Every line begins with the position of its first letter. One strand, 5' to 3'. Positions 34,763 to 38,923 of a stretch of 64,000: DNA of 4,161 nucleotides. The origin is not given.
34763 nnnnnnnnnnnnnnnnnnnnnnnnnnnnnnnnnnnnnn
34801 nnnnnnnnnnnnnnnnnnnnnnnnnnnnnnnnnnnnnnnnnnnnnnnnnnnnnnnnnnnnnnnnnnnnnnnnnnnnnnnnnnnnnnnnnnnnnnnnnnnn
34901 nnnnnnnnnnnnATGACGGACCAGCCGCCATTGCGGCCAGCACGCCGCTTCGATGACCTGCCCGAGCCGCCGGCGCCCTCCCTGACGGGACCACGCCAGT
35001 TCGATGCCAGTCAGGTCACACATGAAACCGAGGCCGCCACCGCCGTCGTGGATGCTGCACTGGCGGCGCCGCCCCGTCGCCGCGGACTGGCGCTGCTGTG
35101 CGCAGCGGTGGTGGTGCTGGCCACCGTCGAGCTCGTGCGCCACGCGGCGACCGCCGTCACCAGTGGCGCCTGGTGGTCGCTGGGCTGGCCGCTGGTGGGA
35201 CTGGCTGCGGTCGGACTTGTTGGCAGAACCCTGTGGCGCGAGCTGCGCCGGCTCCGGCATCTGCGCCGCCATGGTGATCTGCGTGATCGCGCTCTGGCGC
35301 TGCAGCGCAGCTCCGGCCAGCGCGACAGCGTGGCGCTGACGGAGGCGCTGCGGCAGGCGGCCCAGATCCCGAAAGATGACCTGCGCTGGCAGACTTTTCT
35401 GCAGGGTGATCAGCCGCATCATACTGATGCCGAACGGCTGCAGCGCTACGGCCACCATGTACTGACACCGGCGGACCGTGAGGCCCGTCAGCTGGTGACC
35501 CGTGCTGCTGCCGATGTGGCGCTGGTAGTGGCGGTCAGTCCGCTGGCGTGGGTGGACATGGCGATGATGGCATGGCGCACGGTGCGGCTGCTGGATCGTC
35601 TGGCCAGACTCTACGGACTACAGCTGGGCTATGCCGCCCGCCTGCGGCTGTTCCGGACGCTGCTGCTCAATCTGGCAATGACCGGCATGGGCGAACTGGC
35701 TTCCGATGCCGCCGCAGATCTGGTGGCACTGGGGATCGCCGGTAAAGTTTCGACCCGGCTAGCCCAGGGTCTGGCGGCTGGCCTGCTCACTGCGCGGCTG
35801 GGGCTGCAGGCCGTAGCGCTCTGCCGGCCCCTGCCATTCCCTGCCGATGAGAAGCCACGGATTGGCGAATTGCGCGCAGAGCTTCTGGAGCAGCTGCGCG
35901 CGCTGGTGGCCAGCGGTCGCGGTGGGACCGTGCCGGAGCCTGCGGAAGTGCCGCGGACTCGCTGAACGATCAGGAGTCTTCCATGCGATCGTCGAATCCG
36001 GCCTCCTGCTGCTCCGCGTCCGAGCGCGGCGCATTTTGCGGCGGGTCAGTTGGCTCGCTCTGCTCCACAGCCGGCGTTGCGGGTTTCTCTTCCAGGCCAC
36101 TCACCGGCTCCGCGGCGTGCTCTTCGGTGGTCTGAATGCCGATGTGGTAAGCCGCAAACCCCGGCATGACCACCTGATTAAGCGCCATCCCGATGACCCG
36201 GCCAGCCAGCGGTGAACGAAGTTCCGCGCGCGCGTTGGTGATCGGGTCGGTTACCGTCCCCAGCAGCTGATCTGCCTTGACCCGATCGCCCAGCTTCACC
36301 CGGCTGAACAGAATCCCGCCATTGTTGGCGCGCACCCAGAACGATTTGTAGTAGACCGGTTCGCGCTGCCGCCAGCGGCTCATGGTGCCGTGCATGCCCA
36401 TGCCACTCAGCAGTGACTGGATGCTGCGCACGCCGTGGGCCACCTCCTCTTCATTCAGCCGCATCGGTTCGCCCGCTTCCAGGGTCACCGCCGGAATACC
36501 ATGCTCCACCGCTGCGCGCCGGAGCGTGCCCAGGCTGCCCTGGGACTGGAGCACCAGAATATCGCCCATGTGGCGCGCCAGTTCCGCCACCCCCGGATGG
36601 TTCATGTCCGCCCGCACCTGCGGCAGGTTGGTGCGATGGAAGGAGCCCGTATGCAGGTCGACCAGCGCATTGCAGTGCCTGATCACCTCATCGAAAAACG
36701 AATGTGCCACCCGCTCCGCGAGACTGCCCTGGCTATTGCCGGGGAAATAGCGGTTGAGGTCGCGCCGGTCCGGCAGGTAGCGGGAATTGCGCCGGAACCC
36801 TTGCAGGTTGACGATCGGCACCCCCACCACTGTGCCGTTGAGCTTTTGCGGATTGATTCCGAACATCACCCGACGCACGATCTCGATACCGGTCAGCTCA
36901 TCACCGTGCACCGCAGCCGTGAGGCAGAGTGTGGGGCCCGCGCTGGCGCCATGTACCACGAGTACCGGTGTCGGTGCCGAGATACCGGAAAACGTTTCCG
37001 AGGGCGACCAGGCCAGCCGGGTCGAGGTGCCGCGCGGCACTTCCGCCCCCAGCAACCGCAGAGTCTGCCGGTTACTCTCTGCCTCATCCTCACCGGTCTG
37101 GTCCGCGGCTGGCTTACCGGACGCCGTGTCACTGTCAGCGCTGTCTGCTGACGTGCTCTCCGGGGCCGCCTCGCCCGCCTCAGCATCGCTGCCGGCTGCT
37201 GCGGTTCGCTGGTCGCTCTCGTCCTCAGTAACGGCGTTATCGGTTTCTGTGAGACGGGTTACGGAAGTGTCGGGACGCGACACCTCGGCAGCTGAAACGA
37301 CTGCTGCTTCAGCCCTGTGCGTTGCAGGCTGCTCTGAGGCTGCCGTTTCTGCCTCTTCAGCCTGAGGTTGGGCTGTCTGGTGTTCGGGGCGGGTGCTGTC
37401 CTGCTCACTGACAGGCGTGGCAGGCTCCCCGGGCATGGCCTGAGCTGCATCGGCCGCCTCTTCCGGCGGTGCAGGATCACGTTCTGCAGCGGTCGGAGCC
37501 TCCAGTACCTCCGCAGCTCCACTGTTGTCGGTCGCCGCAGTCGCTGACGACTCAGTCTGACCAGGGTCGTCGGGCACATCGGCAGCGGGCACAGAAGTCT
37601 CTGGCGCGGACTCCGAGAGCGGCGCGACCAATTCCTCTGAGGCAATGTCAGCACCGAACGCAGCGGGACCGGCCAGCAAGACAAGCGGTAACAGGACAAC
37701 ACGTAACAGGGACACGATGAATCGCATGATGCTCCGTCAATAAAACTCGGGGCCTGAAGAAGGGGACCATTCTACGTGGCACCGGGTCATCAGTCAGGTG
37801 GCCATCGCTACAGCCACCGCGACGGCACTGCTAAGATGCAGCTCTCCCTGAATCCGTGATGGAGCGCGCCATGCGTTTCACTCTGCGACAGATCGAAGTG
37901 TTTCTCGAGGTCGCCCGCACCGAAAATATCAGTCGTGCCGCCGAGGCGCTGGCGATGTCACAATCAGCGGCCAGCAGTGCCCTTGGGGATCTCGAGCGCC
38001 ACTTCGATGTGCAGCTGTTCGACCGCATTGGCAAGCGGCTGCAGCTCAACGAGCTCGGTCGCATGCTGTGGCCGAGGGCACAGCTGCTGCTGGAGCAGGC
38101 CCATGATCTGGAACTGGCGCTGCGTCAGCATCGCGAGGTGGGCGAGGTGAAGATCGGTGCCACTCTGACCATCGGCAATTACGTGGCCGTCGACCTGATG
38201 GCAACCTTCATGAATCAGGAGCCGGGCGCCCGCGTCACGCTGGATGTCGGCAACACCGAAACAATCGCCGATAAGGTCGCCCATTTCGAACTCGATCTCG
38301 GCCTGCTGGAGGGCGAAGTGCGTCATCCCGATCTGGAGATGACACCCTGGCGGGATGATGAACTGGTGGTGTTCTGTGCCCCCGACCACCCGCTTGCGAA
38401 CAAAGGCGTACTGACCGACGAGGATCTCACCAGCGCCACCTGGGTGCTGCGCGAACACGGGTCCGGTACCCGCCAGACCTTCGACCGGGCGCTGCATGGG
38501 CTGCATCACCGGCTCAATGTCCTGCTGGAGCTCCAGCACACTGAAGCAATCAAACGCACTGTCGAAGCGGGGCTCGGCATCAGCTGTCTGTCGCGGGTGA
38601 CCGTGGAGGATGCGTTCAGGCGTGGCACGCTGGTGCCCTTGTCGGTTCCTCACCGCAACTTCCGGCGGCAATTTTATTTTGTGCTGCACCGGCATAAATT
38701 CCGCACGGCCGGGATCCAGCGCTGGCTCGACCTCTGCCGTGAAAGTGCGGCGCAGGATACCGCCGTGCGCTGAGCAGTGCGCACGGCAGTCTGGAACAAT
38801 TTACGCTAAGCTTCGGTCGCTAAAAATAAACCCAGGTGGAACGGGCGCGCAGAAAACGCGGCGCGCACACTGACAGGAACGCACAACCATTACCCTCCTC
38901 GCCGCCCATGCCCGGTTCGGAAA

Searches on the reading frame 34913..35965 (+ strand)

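Call 81: search_protein_families(library=pfam, proteins=[window:34913-35965:+], max_evalue=0.00001)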
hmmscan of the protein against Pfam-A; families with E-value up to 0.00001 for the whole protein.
window:34913-35965:+ (350 aa): 1 family
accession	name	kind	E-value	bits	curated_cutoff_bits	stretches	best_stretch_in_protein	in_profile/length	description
PF05128.17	DUF697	-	2.2e-48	164.5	27.7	1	171-329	2-161/162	Domain of unknown function (DUF697)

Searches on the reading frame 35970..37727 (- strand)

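Call 82: search_protein_families(library=pfam, proteins=[window:35970-37727:-], max_evalue=0.00001)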
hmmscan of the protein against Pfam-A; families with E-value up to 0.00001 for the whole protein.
window:35970-37727:- (585 aa): 1 family
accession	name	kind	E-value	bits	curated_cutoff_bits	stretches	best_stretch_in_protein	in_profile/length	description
PF24827.1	AstE_AspA_cat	-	3.6e-40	138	25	1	263-441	1-190/192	Succinylglutamate desuccinylase/Aspartoacylase catalytic domain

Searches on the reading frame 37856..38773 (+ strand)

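Call 82: search_protein_families(library=pfam, proteins=[window:37856-38773:+], max_evalue=0.00001)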
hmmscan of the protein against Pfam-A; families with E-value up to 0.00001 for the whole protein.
window:37856-38773:+ (305 aa): 3 families
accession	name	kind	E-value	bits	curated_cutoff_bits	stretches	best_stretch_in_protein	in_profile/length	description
PF03466.25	LysR_substrate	-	2.7e-54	184.1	28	1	93-298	3-208/209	LysR substrate binding domain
PF00126.33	HTH_1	-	1.2e-18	67.3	26.6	1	10-69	1-60/60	Bacterial regulatory helix-turn-helix protein, lysR family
PF12727.12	PBP_like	-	6e-06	26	27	1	183-294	81-192/193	PBP superfamily domain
